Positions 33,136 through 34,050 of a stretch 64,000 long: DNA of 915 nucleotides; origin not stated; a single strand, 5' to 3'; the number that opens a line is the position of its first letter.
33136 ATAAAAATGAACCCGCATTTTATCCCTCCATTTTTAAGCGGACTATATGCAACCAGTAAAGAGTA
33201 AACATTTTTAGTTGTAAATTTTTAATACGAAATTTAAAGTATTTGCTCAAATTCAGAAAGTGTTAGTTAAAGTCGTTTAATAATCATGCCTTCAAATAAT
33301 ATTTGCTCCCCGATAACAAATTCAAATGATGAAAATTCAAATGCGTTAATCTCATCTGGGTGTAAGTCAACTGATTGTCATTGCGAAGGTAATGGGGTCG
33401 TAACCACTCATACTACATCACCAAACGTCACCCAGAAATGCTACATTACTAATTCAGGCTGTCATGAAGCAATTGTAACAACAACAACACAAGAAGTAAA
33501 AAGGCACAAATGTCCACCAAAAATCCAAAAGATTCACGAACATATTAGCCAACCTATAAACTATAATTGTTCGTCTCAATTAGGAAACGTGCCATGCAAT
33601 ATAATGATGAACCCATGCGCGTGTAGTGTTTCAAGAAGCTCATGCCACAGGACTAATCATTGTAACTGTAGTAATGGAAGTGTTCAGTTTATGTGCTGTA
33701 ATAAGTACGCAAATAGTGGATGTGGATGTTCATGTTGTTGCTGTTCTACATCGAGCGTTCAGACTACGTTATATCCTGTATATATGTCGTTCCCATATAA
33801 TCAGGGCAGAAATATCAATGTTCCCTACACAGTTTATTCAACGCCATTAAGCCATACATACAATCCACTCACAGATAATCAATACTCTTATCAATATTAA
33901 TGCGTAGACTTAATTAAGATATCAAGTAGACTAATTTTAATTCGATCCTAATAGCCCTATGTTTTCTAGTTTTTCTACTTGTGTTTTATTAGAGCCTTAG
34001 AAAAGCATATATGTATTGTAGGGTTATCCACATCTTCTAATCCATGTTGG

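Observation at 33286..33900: Small, extremely Cys-rich protein with a CSCCCC cluster and a Tyr/Pro-rich tail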

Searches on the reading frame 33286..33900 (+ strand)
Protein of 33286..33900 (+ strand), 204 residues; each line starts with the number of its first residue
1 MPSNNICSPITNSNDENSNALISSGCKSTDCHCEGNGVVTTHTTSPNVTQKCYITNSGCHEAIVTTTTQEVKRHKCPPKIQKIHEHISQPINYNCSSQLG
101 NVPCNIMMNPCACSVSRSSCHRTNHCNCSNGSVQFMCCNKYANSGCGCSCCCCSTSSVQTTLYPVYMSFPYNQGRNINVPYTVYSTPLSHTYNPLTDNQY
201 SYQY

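Call 4: search_protein_families(library=pfam, proteins=[window:33286-33897:+], max_evalue=10)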
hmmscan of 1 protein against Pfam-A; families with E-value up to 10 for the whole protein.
window:33286-33897:+ (204 aa): 1 family
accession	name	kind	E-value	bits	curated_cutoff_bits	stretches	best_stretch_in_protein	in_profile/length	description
PF25275.1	Golvesin_C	-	0.004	17.7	31.6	1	142-187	34-79/132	Golvesin C-terminal domain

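Call 5: find_homologous_proteins(query=window:33286-33897:+, max_evalue=0.01)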
Query window:33286-33897:+ (204 aa): 8 proteins with E <= 0.01 among 36 candidates.
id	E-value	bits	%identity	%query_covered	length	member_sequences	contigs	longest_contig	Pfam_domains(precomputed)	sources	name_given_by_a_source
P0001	1.1e-108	379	83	100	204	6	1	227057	-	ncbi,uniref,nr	ncbi:uncharacterized protein cubi_02973 [Cryptosporidium ubiquitum]|uniref:Uncharacterized protein n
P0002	6.7e-104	364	79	100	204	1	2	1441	-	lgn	-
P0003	2.3e-93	329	73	100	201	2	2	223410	-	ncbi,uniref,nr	ncbi:cysteine-rich protein [Cryptosporidium canis]|uniref:Cysteine-rich protein n=1 Tax=Cryptosporid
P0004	1.2e-90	320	72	100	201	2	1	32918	-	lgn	-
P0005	4.5e-76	273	63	100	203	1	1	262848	-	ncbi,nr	ncbi:cysteine-rich protein [Cryptosporidium felis]|nr:cysteine-rich protein [Cryptosporidium felis]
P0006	1.5e-57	212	57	99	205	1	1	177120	-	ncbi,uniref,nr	ncbi:cysteine-rich protein [Cryptosporidium ryanae]|uniref:cysteine-rich protein n=1 Tax=Cryptospori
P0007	8.7e-57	210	53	99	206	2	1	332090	-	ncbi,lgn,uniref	ncbi:cysteine-rich protein [Cryptosporidium xiaoi]|uniref:Cysteine-rich protein n=1 Tax=Cryptosporid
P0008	2.8e-56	208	54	99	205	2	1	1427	-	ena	-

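Call 7: find_encoding_contigs(protein=window:33286-33900:+, flank=5000, max_places=4)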
Protein window:33286-33900:+ (204 aa): 19 contigs read that carry it; 4 places shown.
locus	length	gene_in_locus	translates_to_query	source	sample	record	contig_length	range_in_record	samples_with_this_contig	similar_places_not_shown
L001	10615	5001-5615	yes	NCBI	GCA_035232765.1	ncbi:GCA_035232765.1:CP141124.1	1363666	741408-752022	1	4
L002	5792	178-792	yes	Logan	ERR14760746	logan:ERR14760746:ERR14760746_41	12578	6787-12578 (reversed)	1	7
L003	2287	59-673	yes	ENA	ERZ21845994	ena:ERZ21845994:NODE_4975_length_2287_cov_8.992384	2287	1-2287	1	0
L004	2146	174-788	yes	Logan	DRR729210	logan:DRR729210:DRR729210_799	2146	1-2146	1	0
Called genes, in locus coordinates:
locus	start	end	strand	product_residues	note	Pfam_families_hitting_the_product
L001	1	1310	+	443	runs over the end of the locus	-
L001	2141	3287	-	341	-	PF03770:IPK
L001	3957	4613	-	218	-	PF09174:Maf1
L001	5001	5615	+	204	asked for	-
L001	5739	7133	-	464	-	PF01694:Rhomboid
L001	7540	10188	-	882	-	PF02985:HEAT (faint), PF03810:IBN_N (weak), PF25757:TPR_DNAAF5 (faint), PF24714:TOR1L1_N (faint), PF12755:Vac14_Fab1_bd (faint), PF23271:HEAT_GCN1 (faint), PF13513:HEAT_EZ, PF25574:TPR_IMB1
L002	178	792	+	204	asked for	-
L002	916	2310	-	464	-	PF01694:Rhomboid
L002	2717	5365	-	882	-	PF02985:HEAT (faint), PF03810:IBN_N (weak), PF25757:TPR_DNAAF5 (faint), PF24714:TOR1L1_N (faint), PF12755:Vac14_Fab1_bd (faint), PF23271:HEAT_GCN1 (faint), PF13513:HEAT_EZ, PF25574:TPR_IMB1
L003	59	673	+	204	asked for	-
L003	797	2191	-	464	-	PF01694:Rhomboid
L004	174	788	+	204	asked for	-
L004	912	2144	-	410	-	?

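Call 8: list_cluster_members(proteins=[window:33286-33897:+])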
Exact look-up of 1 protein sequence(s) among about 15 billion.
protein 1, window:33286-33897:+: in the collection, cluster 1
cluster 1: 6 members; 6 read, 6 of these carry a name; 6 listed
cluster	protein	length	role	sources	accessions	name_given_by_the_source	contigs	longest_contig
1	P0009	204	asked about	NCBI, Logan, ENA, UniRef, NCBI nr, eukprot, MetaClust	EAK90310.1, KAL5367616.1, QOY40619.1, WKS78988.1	cysteine-rich protein [Cryptosporidium parvum Iowa II] | Cysteine-rich protein n=2 Tax=Cryptosporidium parvum TaxID=5807 RepID=Q5CYB2_CRYPI | QOY40619.1 hypothetical protein CPATCC_003498 [Cryptosporidium parvum]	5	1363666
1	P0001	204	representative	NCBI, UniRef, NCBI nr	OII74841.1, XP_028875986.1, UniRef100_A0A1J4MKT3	uncharacterized protein cubi_02973 [Cryptosporidium ubiquitum] | Uncharacterized protein n=1 Tax=Cryptosporidium ubiquitum TaxID=857276 ...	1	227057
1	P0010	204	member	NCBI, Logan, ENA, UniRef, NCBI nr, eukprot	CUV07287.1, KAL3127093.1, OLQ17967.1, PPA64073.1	unnamed protein product [Cryptosporidium hominis] | Uncharacterized protein n=1 Tax=Cryptosporidium hominis TaxID=237895 ... | hypothetical protein [Cryptosporidium hominis TU502]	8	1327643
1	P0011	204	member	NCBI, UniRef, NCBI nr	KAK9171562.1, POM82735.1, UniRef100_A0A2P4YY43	hypothetical protein CmeUKMEL1_03880 [Cryptosporidium meleagridis] | Uncharacterized protein n=1 Tax=Cryptosporidium meleagridis TaxID=93969 ...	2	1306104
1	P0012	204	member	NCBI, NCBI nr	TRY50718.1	Uncharacterized protein CTYZ_00000905 [Cryptosporidium tyzzeri]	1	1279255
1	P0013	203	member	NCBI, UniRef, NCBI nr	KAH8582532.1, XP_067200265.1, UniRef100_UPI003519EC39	cysteine-rich protein [Cryptosporidium sp. chipmunk genotype I] | cysteine-rich protein n=1 Tax=Cryptosporidium sp. chipmunk genotype I TaxID=1280935 ...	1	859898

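Call 29: predict_structure(alignment_id=A1)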
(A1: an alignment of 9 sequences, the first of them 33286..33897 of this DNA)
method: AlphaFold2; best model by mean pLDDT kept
length: 204 residues; sequences in the alignment: 9
mean_pLDDT: 33.6   pTM: 0.19
mean pLDDT of the five models: 33.6, 32.4, 28.6, 27.3, 26.4
residues with pLDDT >= 90: 0; 70-90: 0; 50-70: 10; < 50: 194
segments of 3 or more residues with pLDDT < 50: 1-31, 33-38, 43-48, 56-59, 63-204
pLDDT, mean of each block of 10 residues (from residue 1): 27 29 38 47 48 49 43 31 30 27 29 33 35 32 32 29 29 31 29 27 25
secondary structure, 60 per line:
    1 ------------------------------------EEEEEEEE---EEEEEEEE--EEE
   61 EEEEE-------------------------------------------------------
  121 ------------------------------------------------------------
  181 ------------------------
elements in order: E37-44 E48-55 E58-65

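Call 31: search_solved_structures(query=A1, max_evalue=10)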
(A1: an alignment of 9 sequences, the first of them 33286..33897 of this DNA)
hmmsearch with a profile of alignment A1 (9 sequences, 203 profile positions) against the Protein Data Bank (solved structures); distinct sequences matched with E-value up to 10: 0.

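Call 32: search_protein_families(library=ncbifam, proteins=[window:33286-33897:+], max_evalue=10)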
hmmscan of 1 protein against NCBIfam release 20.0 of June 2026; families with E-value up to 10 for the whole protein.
window:33286-33897:+ (204 aa): 0 families

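Call 38: search_protein_representatives(alignment_id=A1)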
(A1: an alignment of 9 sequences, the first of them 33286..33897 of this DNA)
Query: 9 sequences, 203 profile positions. Proteins with E-value up to 0.001 (for the whole library): 3; up to 1e-10: 2; up to 1e-30: 2. The best 3 are listed.
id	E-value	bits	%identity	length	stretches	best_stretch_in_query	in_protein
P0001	2.6e-110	383.1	-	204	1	1-203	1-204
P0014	1.6e-47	178.0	-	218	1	3-201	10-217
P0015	5.6e-04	35.8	-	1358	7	157-201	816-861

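Call 40: list_cluster_members(proteins=[P0014, P0002, P0004, P0008])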
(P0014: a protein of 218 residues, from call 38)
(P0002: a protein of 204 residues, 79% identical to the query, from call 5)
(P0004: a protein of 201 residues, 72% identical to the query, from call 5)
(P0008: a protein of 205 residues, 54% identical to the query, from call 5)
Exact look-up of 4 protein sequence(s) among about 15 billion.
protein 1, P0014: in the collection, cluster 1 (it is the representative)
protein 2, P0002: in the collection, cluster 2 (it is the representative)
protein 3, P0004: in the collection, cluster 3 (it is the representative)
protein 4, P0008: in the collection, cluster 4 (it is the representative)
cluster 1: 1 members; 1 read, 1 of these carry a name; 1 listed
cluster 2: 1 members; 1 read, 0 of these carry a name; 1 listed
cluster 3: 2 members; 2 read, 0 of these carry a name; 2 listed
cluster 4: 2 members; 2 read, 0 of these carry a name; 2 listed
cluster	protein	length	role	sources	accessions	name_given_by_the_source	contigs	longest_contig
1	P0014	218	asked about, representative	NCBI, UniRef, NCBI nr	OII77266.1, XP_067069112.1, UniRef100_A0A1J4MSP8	hypothetical protein cand_019760 [Cryptosporidium andersoni] | Uncharacterized protein n=1 Tax=Cryptosporidium andersoni TaxID=117008 ...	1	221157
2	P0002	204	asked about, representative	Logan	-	-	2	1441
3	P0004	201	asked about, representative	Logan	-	-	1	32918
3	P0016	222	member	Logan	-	-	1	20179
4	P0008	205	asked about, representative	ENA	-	-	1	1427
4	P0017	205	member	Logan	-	-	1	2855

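Call 47: find_encoding_contigs(protein=P0014, flank=6000, max_places=1)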
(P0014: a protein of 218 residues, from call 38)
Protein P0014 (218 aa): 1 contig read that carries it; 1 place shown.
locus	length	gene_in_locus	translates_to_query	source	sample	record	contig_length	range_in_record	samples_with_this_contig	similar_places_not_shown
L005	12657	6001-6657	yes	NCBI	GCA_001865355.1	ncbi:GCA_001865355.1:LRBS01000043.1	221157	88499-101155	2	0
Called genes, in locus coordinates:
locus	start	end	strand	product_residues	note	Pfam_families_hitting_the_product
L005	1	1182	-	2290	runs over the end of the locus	PF00784:MyTH4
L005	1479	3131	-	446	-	PF03770:IPK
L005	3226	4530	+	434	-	-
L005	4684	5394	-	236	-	PF09174:Maf1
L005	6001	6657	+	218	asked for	-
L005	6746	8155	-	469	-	PF01694:Rhomboid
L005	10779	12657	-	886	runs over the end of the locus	PF02985:HEAT (faint), PF03810:IBN_N (weak), PF25757:TPR_DNAAF5 (faint), PF24714:TOR1L1_N (faint), PF13513:HEAT_EZ, PF25574:TPR_IMB1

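Call 48: find_encoding_contigs(protein=P0001, flank=4000, max_places=1)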
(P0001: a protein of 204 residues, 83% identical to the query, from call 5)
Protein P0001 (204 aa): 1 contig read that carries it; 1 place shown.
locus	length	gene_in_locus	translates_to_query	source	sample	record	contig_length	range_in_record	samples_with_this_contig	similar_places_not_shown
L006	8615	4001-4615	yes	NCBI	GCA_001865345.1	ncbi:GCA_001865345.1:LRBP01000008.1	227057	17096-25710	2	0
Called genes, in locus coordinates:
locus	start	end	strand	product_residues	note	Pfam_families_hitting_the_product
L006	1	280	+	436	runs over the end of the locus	-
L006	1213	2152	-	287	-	PF03770:IPK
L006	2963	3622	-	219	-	PF09174:Maf1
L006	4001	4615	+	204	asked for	-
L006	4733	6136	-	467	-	PF01694:Rhomboid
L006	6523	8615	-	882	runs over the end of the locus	PF02985:HEAT (faint), PF03810:IBN_N (weak), PF25757:TPR_DNAAF5 (faint), PF23271:HEAT_GCN1 (faint), PF24714:TOR1L1_N (faint), PF13513:HEAT_EZ, PF25574:TPR_IMB1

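Call 49: find_encoding_contigs(protein=P0006, flank=4000, max_places=1)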
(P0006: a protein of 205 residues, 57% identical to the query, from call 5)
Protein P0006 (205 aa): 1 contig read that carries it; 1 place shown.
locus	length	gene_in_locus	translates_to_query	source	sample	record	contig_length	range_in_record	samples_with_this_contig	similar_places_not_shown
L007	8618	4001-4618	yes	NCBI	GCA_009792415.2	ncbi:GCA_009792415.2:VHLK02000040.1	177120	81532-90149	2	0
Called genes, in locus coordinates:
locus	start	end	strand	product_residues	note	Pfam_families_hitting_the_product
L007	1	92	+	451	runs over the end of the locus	-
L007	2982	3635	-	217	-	PF09174:Maf1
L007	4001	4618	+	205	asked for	-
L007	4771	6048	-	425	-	PF01694:Rhomboid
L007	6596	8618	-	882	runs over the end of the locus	PF02985:HEAT (faint), PF03810:IBN_N (weak), PF25757:TPR_DNAAF5 (faint), PF25780:TPR_IPO5 (faint), PF24714:TOR1L1_N (faint), PF12755:Vac14_Fab1_bd (faint), PF13513:HEAT_EZ, PF25574:TPR_IMB1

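Call 50: find_encoding_contigs(protein=P0003, flank=2500, max_places=1)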
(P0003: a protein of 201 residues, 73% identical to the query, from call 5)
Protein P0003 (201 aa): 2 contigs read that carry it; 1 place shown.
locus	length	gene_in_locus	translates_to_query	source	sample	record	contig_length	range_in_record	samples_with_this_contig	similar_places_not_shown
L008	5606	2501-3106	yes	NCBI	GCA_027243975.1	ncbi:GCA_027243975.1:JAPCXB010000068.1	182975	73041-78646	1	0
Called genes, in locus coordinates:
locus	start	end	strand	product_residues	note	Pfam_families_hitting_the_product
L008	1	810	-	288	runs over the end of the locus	PF03770:IPK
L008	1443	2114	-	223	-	PF09174:Maf1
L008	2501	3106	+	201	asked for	-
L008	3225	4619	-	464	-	PF01694:Rhomboid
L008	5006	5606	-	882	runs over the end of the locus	PF02985:HEAT (faint), PF03810:IBN_N (weak), PF23271:HEAT_GCN1 (faint), PF25757:TPR_DNAAF5 (faint), PF24714:TOR1L1_N (faint), PF12755:Vac14_Fab1_bd (faint), PF13513:HEAT_EZ, PF25574:TPR_IMB1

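Call 51: find_encoding_contigs(protein=P0005, flank=2500, max_places=1)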
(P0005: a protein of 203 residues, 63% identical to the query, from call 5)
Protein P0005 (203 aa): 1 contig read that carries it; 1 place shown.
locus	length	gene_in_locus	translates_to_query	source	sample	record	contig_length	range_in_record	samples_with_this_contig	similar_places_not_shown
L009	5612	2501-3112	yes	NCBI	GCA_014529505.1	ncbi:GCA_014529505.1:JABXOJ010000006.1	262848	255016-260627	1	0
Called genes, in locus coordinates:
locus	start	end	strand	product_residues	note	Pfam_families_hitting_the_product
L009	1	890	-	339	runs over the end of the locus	PF03770:IPK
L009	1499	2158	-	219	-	PF09174:Maf1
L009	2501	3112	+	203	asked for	-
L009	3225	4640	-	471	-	PF01694:Rhomboid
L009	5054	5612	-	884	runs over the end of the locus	PF02985:HEAT (faint), PF03810:IBN_N (weak), PF25757:TPR_DNAAF5 (faint), PF13646:HEAT_2 (faint), PF23271:HEAT_GCN1 (faint), PF24714:TOR1L1_N (faint), PF13513:HEAT_EZ, PF25574:TPR_IMB1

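Call 52: find_encoding_contigs(protein=P0011, flank=2500, max_places=1)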
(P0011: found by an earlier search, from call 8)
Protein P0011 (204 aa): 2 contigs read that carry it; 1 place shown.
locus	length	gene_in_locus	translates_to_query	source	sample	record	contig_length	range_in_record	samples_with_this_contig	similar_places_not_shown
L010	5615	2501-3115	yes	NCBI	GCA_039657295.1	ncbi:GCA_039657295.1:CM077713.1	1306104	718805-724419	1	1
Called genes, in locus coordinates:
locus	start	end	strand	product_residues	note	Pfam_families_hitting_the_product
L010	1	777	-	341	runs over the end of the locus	PF03770:IPK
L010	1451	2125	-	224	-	PF09174:Maf1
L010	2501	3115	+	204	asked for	-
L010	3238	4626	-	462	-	PF01694:Rhomboid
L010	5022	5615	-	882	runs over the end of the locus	PF02985:HEAT (faint), PF03810:IBN_N (weak), PF25757:TPR_DNAAF5 (faint), PF24714:TOR1L1_N (faint), PF12755:Vac14_Fab1_bd (faint), PF23271:HEAT_GCN1 (faint), PF13513:HEAT_EZ, PF25574:TPR_IMB1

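Call 58: search_protein_families(library=pfam, proteins=[P0014, P0007, P0005], max_evalue=10)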
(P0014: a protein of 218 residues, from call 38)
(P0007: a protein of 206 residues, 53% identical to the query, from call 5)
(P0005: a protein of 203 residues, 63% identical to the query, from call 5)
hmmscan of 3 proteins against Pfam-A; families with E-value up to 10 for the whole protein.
P0014 (218 aa): 0 families

P0007 (206 aa): 0 families

P0005 (203 aa): 0 families

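Call 83: search_protein_families(library=pfam, alignment_id=A2, max_evalue=1)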
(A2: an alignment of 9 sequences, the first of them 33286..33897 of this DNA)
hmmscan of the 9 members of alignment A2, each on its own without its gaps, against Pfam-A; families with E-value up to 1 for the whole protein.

A. member 1, window:33286-33897:+ (204 aa): 1 family
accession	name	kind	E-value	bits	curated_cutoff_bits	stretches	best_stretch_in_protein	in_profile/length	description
PF25275.1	Golvesin_C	-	0.004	17.7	31.6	1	142-187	34-79/132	Golvesin C-terminal domain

B. families by the number of members that match (of 9 scanned): 1 family
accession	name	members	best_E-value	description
PF25275.1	Golvesin_C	4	0.004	Golvesin C-terminal domain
